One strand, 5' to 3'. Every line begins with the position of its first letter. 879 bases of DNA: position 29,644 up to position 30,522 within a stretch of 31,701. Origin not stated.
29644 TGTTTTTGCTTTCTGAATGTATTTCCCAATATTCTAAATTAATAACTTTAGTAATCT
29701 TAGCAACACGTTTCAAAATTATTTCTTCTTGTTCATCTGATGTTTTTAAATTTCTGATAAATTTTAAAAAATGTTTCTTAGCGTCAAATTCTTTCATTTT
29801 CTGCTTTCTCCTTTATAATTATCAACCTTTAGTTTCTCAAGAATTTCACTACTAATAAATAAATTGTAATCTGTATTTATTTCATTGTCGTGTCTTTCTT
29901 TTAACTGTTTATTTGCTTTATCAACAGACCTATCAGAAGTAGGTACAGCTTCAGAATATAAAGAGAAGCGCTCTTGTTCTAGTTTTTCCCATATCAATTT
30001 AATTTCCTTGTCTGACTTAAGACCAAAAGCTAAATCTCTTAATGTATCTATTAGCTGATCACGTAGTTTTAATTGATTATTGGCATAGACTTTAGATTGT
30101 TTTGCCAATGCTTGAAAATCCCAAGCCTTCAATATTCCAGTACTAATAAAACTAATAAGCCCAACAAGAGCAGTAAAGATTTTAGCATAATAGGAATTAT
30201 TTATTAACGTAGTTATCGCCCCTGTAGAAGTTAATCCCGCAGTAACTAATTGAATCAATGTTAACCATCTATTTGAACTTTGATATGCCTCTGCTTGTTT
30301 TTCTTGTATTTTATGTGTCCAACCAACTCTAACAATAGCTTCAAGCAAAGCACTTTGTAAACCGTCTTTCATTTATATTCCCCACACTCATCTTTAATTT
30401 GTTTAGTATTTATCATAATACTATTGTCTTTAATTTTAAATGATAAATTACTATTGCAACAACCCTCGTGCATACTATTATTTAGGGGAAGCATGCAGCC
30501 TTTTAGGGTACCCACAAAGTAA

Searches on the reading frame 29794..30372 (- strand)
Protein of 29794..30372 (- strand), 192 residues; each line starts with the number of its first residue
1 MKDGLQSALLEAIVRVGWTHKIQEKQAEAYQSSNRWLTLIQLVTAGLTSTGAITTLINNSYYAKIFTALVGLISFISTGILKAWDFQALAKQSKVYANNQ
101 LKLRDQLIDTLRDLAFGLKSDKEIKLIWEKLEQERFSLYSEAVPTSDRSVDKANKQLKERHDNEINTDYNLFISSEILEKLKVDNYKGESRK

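Call 3: search_protein_families(library=pfam, proteins=[window:29794-30372:-], max_evalue=1)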
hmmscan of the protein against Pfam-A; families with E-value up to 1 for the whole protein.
window:29794-30372:- (192 aa): 5 families
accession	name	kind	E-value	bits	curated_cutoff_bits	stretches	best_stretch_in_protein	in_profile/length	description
PF18186.6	SLATT_4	-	1.4e-26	93.6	27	1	7-165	3-161/165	SMODS and SLOG-associating 2TM effector domain family 4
PF14015.11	DUF4231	-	0.0016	19.2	24.7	1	24-87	7-68/103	Protein of unknown function (DUF4231)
PF12411.13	Choline_sulf_C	-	0.0098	16.1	27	1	76-105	17-46/53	Choline sulfatase enzyme C terminal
PF05739.25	SNARE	-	0.044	14.2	26.8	1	25-44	25-44/53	SNARE domain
PF18142.6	SLATT_fungal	-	0.089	13.3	26.5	1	23-133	9-117/121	SMODS and SLOG-associating 2TM effector domain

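Call 4: search_protein_families(library=padloc, proteins=[window:29794-30372:-], max_evalue=1)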
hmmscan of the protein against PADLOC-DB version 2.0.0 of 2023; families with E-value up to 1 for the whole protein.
window:29794-30372:- (192 aa): 3 families
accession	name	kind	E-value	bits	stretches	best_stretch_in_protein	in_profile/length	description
PDLC00690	Effector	-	6.4e-38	128.4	1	4-179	7-182/187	2TM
PDLC00696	Effector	-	1.8e-32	110.5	1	5-166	10-171/189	2TM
PDLC00710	Effector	-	0.00045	18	1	18-158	27-161/176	2TM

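Call 5: search_protein_families(library=ncbifam, proteins=[window:29794-30372:-], max_evalue=1)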
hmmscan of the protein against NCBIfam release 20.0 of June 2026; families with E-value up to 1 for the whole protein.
window:29794-30372:- (192 aa): 4 families
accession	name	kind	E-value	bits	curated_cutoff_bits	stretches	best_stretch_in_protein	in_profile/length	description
NF033632.1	SLATT_4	domain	2.8e-28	98.7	55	1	10-160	3-153/154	SLATT domain-containing protein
TIGR04402.2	mob_CxxC_CxxC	subfamily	0.019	15.2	70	1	19-134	14-126/180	mobilome CxxCx(11)CxxC protein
NF033634.1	SLATT_1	domain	0.056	13.4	41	1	25-99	15-90/132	SLATT domain-containing protein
TIGR03417.1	chol_sulfatase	equivalog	0.11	11.3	433.45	1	76-104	463-491/500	choline-sulfatase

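Call 24: find_homologous_proteins(query=window:29794-30372:-, max_evalue=0.00001)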
Query window:29794-30372:- (192 aa): 11 proteins with E <= 0.00001 among 177 candidates.
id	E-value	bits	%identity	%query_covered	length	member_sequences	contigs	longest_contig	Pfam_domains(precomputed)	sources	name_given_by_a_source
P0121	3.1e-117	407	100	100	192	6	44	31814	PF18186.7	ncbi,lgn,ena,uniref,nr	ncbi:SLATT domain-containing protein [Latilactobacillus sakei subsp. carnosus]|uniref:SMODS and SLOG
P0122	8.4e-79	281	71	96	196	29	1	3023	PF18186.7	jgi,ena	-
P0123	5.6e-58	214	57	94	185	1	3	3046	PF18186.7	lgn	-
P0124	9.5e-58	213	55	96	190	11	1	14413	PF18186.7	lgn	-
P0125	1.6e-56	209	55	99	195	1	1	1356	PF18186.7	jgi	-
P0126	2.6e-56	208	55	95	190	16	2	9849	PF18186.7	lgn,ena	-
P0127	3.1e-54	201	54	99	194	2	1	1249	PF18186.7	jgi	-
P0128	1.8e-49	186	57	93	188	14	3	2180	PF18186.7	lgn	-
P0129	5.3e-49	184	56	93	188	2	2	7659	PF18186.7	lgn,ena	-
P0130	4.5e-48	181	50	94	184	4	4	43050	PF18186.7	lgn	-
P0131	4.1e-43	165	49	94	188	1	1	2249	PF18186.7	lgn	-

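Call 45: find_encoding_contigs(protein=P0121, flank=3000, max_places=10)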
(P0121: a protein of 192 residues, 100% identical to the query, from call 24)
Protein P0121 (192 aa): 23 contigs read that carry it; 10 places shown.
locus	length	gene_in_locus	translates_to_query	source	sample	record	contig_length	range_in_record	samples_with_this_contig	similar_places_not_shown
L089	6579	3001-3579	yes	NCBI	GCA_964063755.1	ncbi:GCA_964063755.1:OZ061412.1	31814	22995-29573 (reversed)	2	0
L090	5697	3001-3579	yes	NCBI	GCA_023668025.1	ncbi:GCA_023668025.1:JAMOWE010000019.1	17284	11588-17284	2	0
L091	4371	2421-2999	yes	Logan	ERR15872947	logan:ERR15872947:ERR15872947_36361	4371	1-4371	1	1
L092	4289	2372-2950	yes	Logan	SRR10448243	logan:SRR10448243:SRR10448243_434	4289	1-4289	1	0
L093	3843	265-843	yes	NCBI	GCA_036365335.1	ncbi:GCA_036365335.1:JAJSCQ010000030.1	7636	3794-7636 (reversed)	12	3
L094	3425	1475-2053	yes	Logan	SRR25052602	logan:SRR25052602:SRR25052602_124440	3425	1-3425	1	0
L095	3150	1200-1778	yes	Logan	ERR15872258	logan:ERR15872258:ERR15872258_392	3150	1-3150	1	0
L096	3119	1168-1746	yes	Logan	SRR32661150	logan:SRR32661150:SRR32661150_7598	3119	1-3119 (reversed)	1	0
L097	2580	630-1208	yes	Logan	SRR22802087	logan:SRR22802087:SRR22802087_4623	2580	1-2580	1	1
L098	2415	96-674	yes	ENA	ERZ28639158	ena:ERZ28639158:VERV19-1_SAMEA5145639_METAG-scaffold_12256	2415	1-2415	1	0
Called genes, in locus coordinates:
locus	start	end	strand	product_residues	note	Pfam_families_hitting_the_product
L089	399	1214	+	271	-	PF01656:CbiA, PF02374:ArsA_ATPase, PF06564:CBP_BcsQ, PF09140:MipZ (weak), PF10609:ParA (faint), PF13614:AAA_31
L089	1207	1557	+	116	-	PF17363:DUF5388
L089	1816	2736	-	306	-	PF13936:HTH_38 (faint), PF00665:rve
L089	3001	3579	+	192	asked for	PF18186:SLATT_4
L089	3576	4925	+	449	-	PF18144:SMODS, PF01909:NTP_transf_2 (weak), PF18134:AGS_C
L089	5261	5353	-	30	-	-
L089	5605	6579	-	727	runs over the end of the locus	PF03412:Peptidase_C39, PF00664:ABC_membrane, PF00005:ABC_tran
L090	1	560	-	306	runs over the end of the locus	PF13936:HTH_38 (weak), PF00665:rve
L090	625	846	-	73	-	-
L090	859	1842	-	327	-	PF00805:Pentapeptide (weak), PF13576:Pentapeptide_3 (weak), PF13599:Pentapeptide_4, PF04229:GrpB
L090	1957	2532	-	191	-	PF00239:Resolvase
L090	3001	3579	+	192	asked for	PF18186:SLATT_4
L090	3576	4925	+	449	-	PF18144:SMODS, PF01909:NTP_transf_2 (weak), PF18134:AGS_C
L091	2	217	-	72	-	?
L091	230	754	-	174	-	PF04229:GrpB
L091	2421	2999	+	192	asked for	PF18186:SLATT_4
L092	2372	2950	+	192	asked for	PF18186:SLATT_4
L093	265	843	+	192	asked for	PF18186:SLATT_4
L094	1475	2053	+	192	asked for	PF18186:SLATT_4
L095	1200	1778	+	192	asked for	PF18186:SLATT_4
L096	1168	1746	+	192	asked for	PF18186:SLATT_4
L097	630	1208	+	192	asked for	PF18186:SLATT_4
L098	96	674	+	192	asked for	PF18186:SLATT_4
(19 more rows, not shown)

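Call 47: predict_structure(alignment_id=A3)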
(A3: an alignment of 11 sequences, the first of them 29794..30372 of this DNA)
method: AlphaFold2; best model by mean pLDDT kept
length: 192 residues; sequences in the alignment: 11
mean_pLDDT: 81.2   pTM: 0.69
mean pLDDT of the five models: 81.2, 80.1, 78.7, 77.8, 75.4
residues with pLDDT >= 90: 46; 70-90: 115; 50-70: 24; < 50: 7
segments of 3 or more residues with pLDDT < 50: 187-192
pLDDT, mean of each block of 10 residues (from residue 1): 82 88 87 87 78 66 82 85 85 92 95 92 94 89 77 75 59 84 56 35
secondary structure, 60 per line:
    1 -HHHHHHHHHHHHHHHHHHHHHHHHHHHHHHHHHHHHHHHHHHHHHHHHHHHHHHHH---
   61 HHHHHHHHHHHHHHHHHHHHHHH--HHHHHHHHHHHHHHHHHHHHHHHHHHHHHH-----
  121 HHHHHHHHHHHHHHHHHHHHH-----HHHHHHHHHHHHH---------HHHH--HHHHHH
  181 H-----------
elements in order: H2-57 H61-83 H86-115 H121-141 H147-159 H169-172 H175-181

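Call 52: fold_search(model_id=the predicted structure, library=pdb)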
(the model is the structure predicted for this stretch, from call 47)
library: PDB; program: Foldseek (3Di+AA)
matches with E <= 10: 299; with E <= 0.001: 0
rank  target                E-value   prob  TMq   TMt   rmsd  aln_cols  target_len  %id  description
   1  9s98_C                3.3e-01  0.41  0.24  0.24  17.9       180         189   12  CdvB2 filament - high twist, class A (released 2026-01-28)
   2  8i4v_A                3.6e-01  0.66  0.41  0.29  33.3       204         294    9  Cryo-EM structure of 5-subunit Smc5/6 arm region (released 2024-06-26)
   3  9s97_A                4.0e-01  0.20  0.19  0.20  16.3       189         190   12  CdvB2 filament - low twist (released 2026-01-28)
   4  4mu6                  4.5e-01  0.16  0.22  0.17  30.3       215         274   11  Crystal Structure of the N-terminal domain of Effector Protein LegC3 from Legionella pneumophila (released 2013-12-11)
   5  9s98_A                5.0e-01  0.20  0.20  0.21  17.7       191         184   14  CdvB2 filament - high twist, class A (released 2026-01-28)
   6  3g67_B                6.4e-01  0.33  0.30  0.28  27.8       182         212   16  Crystal Structure of a Soluble Chemoreceptor from Thermotoga maritima (released 2009-07-28)
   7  4fzs_A                7.1e-01  0.38  0.33  0.31  19.8       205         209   11  Structure of human SNX1 BAR domain (released 2013-07-10)
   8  6jx6_A                8.3e-01  0.51  0.31  0.37  11.1       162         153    9  Tetrameric form of Smac (released 2019-12-04)
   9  7cbc_B                8.3e-01  0.20  0.23  0.15  25.5       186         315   13  Crystal structure of a de novo designed switch protein caging a hemagglutinin binder (released 2020-12-23)
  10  3g6b_B                9.2e-01  0.51  0.37  0.34  28.2       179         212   15  Crystal structure of a Soluble Chemoreceptor from Thermotoga maritima Asn217Ile mutant (released 2009-07-28)
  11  7jh5_A                9.2e-01  0.14  0.24  0.17  26.4       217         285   15  Co-LOCKR: de novo designed protein switch (released 2020-09-02)
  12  5nmo_A                9.2e-01  0.12  0.21  0.24  26.0       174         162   15  Structure of the Bacillus subtilis Smc Joint domain (released 2017-06-21)
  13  2y44                  1.0e+00  0.15  0.25  0.25  13.8       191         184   12  Crystal structure of GARP from Trypanosoma congolense (released 2011-03-30)
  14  9s97_B                1.1e+00  0.20  0.23  0.23  17.8       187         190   13  CdvB2 filament - low twist (released 2026-01-28)
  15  4avm                  1.1e+00  0.14  0.27  0.23  18.3       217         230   12  Crystal structure of the N-BAR domain of human bridging integrator 2. (released 2012-06-20)
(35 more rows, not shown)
